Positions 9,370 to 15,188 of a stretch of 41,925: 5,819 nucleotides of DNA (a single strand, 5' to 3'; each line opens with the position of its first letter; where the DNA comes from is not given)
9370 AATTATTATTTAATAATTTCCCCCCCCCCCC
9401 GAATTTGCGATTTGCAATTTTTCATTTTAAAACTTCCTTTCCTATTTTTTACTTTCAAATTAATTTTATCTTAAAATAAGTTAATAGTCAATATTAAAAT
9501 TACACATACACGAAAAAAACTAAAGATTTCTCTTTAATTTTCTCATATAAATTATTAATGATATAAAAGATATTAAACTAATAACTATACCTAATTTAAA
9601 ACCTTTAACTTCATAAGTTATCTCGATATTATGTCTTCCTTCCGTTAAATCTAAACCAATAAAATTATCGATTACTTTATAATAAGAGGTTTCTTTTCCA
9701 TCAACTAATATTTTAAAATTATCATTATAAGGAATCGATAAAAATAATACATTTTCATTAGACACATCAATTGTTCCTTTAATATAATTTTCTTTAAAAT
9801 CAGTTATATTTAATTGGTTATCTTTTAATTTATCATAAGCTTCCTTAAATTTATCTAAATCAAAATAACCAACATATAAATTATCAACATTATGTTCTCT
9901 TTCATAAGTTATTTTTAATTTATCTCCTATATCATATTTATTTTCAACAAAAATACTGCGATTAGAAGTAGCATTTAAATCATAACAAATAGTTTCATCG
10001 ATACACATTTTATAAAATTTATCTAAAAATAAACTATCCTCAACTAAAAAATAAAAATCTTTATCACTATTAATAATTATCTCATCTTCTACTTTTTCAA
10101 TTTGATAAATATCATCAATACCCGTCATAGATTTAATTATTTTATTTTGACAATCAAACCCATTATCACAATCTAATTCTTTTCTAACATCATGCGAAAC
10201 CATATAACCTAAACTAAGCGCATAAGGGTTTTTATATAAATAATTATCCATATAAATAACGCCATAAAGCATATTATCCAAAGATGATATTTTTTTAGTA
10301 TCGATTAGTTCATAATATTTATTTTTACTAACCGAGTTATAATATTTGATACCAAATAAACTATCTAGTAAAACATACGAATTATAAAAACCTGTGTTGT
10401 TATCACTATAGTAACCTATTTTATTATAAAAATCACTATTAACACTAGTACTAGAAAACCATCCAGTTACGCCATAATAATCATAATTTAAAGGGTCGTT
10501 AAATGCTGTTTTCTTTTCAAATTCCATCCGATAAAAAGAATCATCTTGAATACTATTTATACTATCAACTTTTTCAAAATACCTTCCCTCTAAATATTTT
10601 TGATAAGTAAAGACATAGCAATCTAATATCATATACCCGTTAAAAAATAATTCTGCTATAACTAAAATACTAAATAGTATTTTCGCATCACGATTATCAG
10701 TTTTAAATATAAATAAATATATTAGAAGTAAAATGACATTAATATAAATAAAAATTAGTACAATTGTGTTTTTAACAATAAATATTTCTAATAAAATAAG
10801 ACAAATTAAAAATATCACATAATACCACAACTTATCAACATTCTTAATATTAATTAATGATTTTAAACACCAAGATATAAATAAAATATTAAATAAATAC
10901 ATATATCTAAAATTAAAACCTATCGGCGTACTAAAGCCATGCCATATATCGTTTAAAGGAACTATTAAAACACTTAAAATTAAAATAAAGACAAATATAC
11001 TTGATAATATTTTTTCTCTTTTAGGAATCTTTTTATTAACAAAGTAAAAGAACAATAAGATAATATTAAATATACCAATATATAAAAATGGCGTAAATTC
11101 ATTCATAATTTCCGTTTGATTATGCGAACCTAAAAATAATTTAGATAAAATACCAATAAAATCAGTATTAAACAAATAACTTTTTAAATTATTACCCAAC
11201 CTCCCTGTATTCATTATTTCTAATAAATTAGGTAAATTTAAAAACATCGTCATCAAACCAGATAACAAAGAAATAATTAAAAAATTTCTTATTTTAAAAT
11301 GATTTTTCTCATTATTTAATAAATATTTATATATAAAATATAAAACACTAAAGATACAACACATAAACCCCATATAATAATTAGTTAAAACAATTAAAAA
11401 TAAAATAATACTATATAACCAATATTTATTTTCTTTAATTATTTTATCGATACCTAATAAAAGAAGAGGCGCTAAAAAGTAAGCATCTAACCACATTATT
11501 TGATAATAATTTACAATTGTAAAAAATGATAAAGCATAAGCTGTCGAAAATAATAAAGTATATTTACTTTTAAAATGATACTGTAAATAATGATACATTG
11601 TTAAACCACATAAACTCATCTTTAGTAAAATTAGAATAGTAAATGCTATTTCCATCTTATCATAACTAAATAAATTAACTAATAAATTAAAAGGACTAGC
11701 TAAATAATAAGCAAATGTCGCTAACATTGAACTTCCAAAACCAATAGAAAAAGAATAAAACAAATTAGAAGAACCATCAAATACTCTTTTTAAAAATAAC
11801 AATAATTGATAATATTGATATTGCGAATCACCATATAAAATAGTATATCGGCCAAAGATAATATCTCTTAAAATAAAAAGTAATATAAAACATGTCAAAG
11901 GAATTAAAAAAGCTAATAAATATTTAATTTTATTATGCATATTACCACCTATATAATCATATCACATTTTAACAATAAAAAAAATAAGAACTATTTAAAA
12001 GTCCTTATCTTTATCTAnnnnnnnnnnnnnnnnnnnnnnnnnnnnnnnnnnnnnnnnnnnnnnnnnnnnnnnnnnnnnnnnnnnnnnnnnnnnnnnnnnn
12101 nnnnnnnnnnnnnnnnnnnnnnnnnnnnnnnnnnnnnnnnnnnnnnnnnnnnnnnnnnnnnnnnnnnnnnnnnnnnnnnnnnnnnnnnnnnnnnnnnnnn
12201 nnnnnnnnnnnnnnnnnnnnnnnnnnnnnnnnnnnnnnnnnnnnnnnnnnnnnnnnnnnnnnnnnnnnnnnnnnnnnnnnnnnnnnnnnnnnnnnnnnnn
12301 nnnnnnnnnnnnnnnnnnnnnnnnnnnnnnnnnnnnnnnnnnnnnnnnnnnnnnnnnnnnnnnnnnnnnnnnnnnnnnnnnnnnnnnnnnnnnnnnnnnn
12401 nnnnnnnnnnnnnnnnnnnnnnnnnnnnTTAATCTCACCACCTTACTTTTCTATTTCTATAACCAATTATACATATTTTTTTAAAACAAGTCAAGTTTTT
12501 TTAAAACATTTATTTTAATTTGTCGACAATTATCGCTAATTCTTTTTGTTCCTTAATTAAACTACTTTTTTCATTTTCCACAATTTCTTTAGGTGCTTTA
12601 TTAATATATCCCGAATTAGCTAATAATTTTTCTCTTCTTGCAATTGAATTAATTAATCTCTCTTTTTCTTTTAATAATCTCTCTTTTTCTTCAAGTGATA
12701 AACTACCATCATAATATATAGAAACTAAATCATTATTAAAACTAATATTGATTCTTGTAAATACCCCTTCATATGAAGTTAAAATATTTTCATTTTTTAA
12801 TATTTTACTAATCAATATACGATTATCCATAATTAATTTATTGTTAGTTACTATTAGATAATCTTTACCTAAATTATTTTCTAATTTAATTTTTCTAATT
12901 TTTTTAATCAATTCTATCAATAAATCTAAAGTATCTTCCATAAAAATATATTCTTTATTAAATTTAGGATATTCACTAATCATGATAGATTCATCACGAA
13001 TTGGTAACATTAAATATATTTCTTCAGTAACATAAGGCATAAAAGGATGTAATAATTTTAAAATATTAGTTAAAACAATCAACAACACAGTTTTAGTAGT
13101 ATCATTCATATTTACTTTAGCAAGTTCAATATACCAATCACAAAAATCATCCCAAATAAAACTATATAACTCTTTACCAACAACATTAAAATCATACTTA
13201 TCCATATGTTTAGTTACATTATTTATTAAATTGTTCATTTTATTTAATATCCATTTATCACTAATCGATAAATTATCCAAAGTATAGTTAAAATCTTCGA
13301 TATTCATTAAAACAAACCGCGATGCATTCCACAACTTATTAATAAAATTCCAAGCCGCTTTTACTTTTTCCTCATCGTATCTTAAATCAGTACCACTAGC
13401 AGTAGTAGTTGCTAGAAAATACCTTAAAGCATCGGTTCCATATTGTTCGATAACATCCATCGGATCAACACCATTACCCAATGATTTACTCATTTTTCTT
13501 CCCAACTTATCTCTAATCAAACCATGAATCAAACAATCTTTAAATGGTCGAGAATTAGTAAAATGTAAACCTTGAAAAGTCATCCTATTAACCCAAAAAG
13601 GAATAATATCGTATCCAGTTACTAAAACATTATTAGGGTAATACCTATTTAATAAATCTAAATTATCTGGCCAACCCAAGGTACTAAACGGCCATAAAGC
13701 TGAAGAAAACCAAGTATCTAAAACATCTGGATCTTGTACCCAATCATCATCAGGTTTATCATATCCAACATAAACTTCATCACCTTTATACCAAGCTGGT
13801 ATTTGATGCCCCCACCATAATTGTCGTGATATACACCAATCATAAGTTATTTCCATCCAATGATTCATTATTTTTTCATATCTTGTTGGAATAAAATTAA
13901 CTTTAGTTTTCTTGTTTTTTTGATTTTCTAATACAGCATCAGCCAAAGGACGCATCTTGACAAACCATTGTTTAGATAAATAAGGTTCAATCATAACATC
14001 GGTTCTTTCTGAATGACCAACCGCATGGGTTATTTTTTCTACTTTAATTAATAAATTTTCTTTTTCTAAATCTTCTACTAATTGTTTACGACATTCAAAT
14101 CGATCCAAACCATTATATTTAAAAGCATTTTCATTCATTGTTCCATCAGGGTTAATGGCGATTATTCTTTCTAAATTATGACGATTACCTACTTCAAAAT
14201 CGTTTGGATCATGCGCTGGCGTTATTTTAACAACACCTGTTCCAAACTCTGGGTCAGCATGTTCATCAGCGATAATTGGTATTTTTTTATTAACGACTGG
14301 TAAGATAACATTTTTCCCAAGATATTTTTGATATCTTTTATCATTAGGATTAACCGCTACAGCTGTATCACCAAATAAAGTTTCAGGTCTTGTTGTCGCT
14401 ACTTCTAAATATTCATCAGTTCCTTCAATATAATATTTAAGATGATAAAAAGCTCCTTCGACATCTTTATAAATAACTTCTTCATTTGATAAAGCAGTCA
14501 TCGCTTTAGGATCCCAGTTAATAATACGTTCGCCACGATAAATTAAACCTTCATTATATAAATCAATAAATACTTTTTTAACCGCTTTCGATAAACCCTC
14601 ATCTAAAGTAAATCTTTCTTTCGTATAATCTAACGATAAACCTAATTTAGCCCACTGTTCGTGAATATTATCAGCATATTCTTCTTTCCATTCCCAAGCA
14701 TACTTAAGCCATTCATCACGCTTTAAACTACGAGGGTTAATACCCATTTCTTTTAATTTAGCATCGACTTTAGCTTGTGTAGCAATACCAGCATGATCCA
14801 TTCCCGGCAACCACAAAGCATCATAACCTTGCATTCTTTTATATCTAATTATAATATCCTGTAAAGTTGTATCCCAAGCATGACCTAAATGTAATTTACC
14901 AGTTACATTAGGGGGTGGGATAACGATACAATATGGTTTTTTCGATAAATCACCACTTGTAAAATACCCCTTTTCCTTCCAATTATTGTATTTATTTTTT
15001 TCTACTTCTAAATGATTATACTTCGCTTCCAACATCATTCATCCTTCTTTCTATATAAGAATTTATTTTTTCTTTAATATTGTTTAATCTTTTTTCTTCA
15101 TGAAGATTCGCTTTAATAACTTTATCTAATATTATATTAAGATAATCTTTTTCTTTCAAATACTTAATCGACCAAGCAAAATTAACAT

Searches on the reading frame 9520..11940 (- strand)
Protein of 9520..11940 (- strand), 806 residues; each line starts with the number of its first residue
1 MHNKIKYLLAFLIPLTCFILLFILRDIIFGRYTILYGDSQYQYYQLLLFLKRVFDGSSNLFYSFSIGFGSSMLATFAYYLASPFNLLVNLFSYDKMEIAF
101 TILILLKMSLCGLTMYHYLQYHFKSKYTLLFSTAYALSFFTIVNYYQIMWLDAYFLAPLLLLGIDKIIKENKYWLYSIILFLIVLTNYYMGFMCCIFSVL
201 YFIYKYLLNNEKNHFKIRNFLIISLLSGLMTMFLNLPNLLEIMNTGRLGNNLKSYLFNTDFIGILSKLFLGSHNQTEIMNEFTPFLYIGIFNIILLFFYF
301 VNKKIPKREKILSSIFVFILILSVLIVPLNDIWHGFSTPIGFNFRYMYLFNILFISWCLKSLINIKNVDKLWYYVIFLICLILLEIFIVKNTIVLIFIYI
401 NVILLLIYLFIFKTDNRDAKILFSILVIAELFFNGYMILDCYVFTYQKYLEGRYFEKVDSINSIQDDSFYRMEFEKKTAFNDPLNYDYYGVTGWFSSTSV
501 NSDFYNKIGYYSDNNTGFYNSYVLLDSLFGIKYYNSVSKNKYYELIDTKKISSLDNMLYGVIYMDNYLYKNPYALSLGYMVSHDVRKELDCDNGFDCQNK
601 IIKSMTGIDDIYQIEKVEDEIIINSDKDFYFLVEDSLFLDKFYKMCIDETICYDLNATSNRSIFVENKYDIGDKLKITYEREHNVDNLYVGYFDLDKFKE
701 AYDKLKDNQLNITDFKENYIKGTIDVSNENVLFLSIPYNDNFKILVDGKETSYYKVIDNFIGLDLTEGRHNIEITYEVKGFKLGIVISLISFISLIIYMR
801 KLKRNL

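Call 6: search_protein_families(library=pfam, proteins=[window:9520-11940:-], max_evalue=0.01)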
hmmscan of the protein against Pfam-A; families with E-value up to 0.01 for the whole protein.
window:9520-11940:- (806 aa): 1 family
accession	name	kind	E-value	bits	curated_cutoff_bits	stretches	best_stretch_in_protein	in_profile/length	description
PF09586.16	YfhO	-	5.3e-147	492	28.5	2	10-610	1-624/835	Bacterial membrane protein YfhO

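Call 25: find_encoding_contigs(protein=window:9520-11940:-, flank=3000, max_places=10)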
Protein window:9520-11940:- (806 aa): 1 contig read that carries it; 1 place shown.
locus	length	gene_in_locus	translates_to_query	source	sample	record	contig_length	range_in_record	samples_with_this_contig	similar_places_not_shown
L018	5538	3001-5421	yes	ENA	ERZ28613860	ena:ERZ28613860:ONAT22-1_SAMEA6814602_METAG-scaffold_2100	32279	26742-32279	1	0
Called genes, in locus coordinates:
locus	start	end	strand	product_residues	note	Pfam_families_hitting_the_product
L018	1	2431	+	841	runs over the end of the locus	PF00133:tRNA-synt_1, PF01406:tRNA-synt_1e (faint), PF09334:tRNA-synt_1g, PF13603:tRNA-synt_1_2 (weak), PF09334:tRNA-synt_1g, PF00133:tRNA-synt_1, PF08264:Anticodon_1, PF10458:Val_tRNA-synt_C (weak)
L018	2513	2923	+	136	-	PF07963:N_methyl (weak)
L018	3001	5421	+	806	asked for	PF09586:YfhO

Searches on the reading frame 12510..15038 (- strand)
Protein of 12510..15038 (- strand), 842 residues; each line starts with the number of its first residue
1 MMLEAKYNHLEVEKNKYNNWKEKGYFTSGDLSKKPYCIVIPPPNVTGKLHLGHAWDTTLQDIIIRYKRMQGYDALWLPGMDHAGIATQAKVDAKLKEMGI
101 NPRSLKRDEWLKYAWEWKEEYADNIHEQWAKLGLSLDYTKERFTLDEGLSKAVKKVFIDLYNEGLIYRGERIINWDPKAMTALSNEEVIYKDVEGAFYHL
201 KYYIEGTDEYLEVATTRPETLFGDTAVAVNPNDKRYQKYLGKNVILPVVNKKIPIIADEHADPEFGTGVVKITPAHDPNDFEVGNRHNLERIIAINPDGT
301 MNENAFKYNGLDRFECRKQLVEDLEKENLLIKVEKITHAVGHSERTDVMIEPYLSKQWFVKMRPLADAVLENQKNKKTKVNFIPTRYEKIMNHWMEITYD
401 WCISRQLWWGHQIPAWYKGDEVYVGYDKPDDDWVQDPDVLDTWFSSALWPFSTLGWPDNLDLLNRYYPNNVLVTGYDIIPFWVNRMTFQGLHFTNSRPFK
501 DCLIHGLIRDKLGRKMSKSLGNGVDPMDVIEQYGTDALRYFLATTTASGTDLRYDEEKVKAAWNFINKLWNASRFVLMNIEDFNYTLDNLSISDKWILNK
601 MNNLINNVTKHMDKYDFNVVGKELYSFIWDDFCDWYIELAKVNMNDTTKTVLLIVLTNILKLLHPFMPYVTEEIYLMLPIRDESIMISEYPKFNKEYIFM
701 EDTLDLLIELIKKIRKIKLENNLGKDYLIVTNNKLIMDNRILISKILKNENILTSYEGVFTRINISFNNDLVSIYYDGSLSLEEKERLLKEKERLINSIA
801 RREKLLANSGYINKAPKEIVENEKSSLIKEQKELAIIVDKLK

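Call 6: search_protein_families(library=pfam, proteins=[window:12510-15038:-], max_evalue=0.01)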
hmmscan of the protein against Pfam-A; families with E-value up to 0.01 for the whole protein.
window:12510-15038:- (842 aa): 7 families
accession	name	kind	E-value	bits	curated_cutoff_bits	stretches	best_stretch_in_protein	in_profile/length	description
PF00133.28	tRNA-synt_1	-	1.8e-138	462.2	22.7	2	17-423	3-255/414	tRNA synthetases class I (I, L, M and V)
PF08264.19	Anticodon_1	-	4.8e-39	134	25.1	1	594-726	1-141/148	Anticodon-binding domain of tRNA ligase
PF09334.17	tRNA-synt_1g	-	3e-28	99.1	20.1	2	355-564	181-376/391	tRNA synthetases class I (M)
PF13603.12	tRNA-synt_1_2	-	1.6e-10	41.2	25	1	241-301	86-146/185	Leucyl-tRNA synthetase, editing domain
PF01406.26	tRNA-synt_1e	-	1e-07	32.1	27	1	513-562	251-299/301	tRNA synthetases class I (C) catalytic domain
PF10458.14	Val_tRNA-synt_C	-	3.6e-07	30.8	25.9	1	783-841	4-62/66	Valyl tRNA synthetase tRNA binding arm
PF01921.24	tRNA-synt_1f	-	0.0026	17.2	27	1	506-548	273-316/360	tRNA synthetases class I (K)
